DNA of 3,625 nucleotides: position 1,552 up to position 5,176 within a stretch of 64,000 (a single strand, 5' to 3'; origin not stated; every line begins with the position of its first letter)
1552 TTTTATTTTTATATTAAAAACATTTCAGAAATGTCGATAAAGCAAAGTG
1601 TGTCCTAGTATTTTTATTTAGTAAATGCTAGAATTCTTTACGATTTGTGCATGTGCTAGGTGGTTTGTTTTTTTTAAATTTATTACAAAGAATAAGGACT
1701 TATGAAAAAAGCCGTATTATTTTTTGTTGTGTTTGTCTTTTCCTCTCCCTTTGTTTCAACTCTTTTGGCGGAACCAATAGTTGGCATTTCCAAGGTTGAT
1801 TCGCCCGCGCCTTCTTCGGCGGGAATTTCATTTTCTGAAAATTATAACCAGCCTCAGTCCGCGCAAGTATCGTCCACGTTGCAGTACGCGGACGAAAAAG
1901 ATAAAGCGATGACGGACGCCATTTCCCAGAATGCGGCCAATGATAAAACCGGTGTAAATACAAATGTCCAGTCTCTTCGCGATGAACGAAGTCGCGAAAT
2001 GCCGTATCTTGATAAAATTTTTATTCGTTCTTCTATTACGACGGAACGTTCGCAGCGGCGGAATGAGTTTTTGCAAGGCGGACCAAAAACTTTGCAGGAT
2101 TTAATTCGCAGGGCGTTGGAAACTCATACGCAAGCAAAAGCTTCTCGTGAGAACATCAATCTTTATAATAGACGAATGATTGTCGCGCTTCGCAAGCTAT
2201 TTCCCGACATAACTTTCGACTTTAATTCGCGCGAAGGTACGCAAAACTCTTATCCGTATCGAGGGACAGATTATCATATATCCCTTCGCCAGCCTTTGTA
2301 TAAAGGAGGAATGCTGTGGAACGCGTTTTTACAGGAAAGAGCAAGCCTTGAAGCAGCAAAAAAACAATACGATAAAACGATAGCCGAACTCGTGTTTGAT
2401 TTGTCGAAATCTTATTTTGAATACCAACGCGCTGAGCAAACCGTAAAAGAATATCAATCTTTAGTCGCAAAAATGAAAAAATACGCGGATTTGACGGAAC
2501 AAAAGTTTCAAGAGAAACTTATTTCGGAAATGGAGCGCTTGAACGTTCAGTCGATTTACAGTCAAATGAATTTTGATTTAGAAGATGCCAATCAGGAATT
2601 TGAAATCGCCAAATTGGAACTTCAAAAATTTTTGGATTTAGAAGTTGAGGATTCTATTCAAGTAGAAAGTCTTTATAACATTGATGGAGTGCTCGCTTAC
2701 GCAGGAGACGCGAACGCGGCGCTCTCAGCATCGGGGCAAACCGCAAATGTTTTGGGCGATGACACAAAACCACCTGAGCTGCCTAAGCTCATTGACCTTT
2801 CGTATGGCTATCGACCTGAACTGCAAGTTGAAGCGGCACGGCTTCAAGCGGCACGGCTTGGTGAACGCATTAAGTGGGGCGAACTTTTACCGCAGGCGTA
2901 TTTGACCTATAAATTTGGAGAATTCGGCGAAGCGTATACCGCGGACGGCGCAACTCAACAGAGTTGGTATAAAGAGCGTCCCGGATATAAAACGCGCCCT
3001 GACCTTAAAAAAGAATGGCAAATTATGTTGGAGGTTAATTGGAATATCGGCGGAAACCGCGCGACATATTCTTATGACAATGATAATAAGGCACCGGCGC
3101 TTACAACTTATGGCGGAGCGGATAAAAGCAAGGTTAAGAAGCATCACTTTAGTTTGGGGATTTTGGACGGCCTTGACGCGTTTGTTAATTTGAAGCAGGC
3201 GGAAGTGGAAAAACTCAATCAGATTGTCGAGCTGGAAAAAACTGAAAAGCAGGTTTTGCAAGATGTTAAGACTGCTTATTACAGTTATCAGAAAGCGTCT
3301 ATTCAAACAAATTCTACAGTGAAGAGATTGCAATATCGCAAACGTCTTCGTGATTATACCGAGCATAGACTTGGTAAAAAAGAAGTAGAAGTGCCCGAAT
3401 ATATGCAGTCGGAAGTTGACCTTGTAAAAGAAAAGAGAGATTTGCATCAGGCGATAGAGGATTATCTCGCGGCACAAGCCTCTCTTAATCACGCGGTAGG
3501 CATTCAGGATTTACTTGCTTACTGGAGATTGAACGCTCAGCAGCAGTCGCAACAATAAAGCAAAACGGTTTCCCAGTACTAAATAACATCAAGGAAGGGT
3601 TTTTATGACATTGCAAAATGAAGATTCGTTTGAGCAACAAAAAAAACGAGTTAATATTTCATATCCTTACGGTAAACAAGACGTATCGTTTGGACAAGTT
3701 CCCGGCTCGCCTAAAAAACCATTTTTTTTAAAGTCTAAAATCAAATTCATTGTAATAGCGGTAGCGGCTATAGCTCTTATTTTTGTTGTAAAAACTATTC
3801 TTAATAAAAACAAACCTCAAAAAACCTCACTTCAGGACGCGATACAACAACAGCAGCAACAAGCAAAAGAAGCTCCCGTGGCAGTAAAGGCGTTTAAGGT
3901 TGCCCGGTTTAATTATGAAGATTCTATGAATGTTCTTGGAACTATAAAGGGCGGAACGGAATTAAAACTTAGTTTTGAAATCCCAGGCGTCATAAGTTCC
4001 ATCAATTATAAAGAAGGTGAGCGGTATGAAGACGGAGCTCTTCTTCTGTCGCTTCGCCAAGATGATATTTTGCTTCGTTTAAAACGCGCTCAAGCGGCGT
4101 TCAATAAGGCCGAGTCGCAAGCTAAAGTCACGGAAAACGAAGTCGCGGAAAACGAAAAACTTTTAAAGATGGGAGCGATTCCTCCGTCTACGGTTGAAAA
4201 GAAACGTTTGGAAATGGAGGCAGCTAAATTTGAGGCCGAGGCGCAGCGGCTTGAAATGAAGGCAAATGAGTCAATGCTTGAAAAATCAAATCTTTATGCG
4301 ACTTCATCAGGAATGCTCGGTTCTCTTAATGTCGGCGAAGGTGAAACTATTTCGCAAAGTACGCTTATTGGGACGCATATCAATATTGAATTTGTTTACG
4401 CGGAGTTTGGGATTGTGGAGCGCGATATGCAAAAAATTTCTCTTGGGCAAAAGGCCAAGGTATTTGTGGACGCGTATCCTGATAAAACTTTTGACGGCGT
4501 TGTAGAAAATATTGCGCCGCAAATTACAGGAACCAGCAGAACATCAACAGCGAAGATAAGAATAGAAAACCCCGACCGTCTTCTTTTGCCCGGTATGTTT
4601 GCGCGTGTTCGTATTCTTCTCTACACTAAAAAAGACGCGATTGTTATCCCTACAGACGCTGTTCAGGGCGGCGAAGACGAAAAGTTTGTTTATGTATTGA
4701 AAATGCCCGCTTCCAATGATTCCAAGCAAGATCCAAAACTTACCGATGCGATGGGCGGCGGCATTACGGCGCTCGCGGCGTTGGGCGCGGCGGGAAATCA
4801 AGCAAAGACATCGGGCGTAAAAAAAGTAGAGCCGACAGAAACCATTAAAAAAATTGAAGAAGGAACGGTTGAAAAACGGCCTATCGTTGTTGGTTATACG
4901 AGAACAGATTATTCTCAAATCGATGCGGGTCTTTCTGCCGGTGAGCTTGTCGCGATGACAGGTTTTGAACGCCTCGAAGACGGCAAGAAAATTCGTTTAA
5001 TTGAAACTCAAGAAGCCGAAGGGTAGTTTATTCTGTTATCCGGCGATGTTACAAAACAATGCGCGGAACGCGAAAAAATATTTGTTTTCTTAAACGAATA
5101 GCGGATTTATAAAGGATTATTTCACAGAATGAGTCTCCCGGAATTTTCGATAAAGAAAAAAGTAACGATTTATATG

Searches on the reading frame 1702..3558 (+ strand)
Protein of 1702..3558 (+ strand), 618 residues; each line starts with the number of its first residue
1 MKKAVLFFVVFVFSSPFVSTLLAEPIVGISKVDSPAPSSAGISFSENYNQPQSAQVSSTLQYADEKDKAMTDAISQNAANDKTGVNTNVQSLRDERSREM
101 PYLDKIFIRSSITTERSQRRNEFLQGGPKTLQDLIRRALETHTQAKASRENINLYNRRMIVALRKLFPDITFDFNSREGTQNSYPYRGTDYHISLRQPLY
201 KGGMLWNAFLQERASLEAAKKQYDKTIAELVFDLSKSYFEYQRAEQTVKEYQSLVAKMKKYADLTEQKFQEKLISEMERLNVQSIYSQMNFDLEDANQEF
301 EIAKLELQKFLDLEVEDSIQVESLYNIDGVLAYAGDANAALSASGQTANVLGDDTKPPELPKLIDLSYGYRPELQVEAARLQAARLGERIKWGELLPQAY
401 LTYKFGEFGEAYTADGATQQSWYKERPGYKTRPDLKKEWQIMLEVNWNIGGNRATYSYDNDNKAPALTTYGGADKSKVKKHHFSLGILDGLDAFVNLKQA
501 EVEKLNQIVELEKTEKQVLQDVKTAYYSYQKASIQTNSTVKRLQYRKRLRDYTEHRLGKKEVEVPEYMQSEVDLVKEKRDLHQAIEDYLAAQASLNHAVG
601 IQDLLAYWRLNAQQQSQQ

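Call 53: search_protein_families(library=pfam, proteins=[window:1702-3558:+], max_evalue=0.001)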
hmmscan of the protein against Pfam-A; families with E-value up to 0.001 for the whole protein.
window:1702-3558:+ (618 aa): 1 family
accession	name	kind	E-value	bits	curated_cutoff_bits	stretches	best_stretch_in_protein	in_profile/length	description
PF02321.23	OEP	-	2.7e-41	141.9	22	3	131-311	1-186/187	Outer membrane efflux protein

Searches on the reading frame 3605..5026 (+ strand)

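Call 53: search_protein_families(library=pfam, proteins=[window:3605-5026:+], max_evalue=0.001)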
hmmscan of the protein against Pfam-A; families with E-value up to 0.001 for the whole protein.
window:3605-5026:+ (473 aa): 3 families
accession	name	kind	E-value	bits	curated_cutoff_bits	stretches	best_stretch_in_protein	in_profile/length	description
PF16576.10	HlyD_D23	-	2.5e-27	96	30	1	121-333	21-214/214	Barrel-sandwich domain of CusB or HlyD membrane-fusion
PF13437.12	HlyD_3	-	9e-14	52.5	22.2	1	230-330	2-106/106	HlyD family secretion protein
PF00529.27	CusB_dom_1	-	6.1e-06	26.8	26.5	0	83-307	12-41/89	Cation efflux system protein CusB domain 1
